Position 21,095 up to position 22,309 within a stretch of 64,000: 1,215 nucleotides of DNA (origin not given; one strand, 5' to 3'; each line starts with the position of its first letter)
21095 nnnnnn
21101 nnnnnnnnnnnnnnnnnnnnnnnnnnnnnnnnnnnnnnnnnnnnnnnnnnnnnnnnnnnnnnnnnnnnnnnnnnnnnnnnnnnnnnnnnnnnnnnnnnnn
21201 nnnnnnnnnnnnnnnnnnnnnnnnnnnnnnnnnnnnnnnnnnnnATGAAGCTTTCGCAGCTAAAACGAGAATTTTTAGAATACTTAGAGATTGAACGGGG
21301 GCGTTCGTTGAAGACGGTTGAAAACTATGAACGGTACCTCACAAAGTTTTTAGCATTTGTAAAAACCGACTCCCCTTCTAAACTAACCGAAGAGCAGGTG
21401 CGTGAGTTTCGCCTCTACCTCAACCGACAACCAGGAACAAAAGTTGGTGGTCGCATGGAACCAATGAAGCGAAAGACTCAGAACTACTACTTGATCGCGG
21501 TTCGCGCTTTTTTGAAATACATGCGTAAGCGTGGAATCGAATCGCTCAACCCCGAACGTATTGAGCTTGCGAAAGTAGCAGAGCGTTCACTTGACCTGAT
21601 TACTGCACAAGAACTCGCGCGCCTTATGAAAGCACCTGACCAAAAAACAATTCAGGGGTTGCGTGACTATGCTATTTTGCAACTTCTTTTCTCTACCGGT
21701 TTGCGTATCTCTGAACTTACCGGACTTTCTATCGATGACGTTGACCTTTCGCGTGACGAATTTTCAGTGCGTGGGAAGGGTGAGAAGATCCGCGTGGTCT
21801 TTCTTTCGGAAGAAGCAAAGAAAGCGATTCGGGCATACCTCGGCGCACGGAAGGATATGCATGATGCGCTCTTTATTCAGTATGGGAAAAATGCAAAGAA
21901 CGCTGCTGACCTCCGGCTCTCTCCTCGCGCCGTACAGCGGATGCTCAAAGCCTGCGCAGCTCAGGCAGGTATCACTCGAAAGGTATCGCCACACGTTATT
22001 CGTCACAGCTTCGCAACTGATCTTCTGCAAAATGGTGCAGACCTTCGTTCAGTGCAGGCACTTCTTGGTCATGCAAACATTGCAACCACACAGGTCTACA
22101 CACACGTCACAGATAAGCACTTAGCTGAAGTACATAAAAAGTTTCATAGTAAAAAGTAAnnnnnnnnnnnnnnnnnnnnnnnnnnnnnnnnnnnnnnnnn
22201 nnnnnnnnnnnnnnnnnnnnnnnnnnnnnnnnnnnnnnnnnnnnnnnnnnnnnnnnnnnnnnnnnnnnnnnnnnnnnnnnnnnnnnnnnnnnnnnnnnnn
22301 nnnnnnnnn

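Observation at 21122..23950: Recombinase-linked AT-rich module: XerC/D-like integrase, 448-aa HExxH protein and RelE/ParE-like ORF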

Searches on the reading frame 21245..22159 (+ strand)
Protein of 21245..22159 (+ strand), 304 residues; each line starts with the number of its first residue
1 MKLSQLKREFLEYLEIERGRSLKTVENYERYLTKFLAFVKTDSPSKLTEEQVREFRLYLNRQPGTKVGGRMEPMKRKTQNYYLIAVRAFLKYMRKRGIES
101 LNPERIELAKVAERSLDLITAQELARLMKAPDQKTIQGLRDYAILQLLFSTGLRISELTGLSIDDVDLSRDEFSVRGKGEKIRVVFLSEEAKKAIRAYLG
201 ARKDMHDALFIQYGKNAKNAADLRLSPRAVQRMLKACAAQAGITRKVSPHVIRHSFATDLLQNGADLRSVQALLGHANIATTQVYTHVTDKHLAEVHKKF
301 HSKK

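Call 3: search_protein_families(library=pfam, proteins=[window:21245-22159:+], max_evalue=1)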
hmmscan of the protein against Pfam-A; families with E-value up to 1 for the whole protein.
window:21245-22159:+ (304 aa): 5 families
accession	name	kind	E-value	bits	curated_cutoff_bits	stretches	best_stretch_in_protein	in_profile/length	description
PF00589.27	Phage_integrase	-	4.8e-47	160.4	27.1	1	119-292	3-172/172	Phage integrase family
PF02899.23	Phage_int_SAM_1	-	1.3e-12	48.2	22.3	1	9-97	3-83/83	Phage integrase, N-terminal SAM-like domain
PF13495.12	Phage_int_SAM_4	-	5.4e-12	46.4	27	2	9-63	4-57/85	Phage integrase, N-terminal SAM-like domain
PF13102.12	Phage_int_SAM_5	-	3.9e-07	30.8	22.3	1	16-103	15-92/98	Phage integrase SAM-like domain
PF08648.17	SNRNP27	-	0.07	13.7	23.1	0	44-64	28-48/56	U4/U6.U5 small nuclear ribonucleoproteins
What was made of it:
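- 21245..22159 (+): xer: housekeeping XerA/XerD-type tyrosine recombinase, 304 aa. Pfam Phage_integrase 4.8e-47 plus the SAM-like N-terminal domain (call 3).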

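Call 4: search_protein_families(library=ncbifam, proteins=[window:21245-22159:+], max_evalue=1)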
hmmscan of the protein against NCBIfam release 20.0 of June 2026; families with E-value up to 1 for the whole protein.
window:21245-22159:+ (304 aa): 13 families
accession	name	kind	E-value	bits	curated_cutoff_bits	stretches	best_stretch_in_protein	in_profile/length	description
TIGR02225.1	recomb_XerD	equivalog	8e-76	255.1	329.6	1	9-303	2-289/290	site-specific tyrosine recombinase XerD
TIGR02224.1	recomb_XerC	equivalog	2.5e-74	250.3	335.15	1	9-303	2-292/295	tyrosine recombinase XerC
NF040815.2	recomb_XerA_Arch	equivalog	8.1e-74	248.5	220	1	9-296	2-262/263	site-specific tyrosine recombinase/integron integrase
NF001399.0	PRK00283.1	subfamily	6.4e-73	245.6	279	1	8-303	10-298/300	tyrosine recombinase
NF002331.0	PRK01287.1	subfamily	6.7e-52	176.6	371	1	3-301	26-325/365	site-specific tyrosine recombinase XerC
TIGR02249.1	integrase_gron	subfamily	8.4e-42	143.6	265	2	224-297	236-309/315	integron integrase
NF003462.0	PRK05084.1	equivalog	1.6e-33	115.9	267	2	140-300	196-356/360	tyrosine recombinase XerS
NF011946.0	PRK15417.1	equivalog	3.4e-24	85.6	435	2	228-297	255-324/337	integron integrase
NF007371.0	PRK09871.1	subfamily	2.4e-19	69.7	222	1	118-297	6-183/198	tyrosine-type DNA invertase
NF007370.0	PRK09870.1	subfamily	1.1e-15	57.9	221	1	115-288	9-179/200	tyrosine-type DNA invertase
NF040693.1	recomb_GmtY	equivalog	1e-09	38.2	340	2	230-294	378-438/441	gamma-mobile-trio recombinase GmtY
NF041502.1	integrase_1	equivalog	1.7e-08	33.6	350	2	220-299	292-371/484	site-specific integrase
NF002685.0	PRK02436.1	equivalog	0.014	15.2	178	1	144-281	117-239/245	site-specific tyrosine recombinase XerD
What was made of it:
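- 21245..22159 (+): NCBIfam XerA_Arch scores 248.5 bits against a cut-off of 220; XerD scores 255 and XerC 250, both below their cut-offs (call 4).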

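Call 6: search_protein_families(library=padloc, proteins=[window:21245-22159:+], max_evalue=1)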
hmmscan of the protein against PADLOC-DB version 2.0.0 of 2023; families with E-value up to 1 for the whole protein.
window:21245-22159:+ (304 aa): 0 families

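Call 59: list_cluster_members(proteins=[P0001, P0004, window:21245-22159:+, window:17287-19437:-])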
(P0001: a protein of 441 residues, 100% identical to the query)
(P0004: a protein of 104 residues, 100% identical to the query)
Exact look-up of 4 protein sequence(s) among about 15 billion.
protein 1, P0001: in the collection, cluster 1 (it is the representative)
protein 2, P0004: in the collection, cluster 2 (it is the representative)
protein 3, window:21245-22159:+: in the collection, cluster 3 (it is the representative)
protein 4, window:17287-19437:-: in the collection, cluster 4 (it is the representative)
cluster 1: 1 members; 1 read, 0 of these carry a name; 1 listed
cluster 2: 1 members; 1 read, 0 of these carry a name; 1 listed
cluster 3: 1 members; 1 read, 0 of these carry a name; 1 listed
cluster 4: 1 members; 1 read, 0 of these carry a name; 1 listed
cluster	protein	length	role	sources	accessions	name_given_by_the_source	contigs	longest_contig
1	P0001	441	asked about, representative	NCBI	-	-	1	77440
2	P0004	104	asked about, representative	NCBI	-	-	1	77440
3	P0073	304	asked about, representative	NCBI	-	-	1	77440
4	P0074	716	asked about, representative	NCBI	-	-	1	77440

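Call 100: search_solved_structures(query=window:21245-22159:+, max_evalue=1e-10)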
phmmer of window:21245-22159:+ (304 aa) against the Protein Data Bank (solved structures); distinct sequences matched with E-value up to 1e-10: 7.
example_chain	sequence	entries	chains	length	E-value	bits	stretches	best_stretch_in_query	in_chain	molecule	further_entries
5hxy_A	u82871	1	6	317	7.5e-40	140.5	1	8-299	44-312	Tyrosine recombinase XerA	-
4a8e_A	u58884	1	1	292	5.5e-39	137.7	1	8-299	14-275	PROBABLE TYROSINE RECOMBINASE XERC-LIKE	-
1a0p_A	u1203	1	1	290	1.4e-35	126.5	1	70-297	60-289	SITE-SPECIFIC RECOMBINASE XERD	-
5dcf_A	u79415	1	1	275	1.7e-34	123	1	120-302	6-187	Tyrosine recombinase XerD,DNA translocase FtsK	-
2a3v_A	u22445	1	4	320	9.7e-26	94.3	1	227-293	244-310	site-specific recombinase IntI4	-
9i5v_14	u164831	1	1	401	1.1e-25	94.1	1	9-298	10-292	Ribosome-associated translation inhibitor RaiA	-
5jjv_A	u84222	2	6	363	8.3e-14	55.1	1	138-295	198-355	Tyrosine recombinase XerH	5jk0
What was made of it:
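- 21245..22159 (+): Best PDB relatives are XerA 5hxy and 4a8e, then XerD 1a0p (call 100).
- Closest known: Single-recombinase Xer systems: archaeal XerA, XerS/difSL, XerH/difH. Same: The recombinase scores above the NCBIfam XerA cut-off, and its nearest solved relatives are XerA (calls 4, 100).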
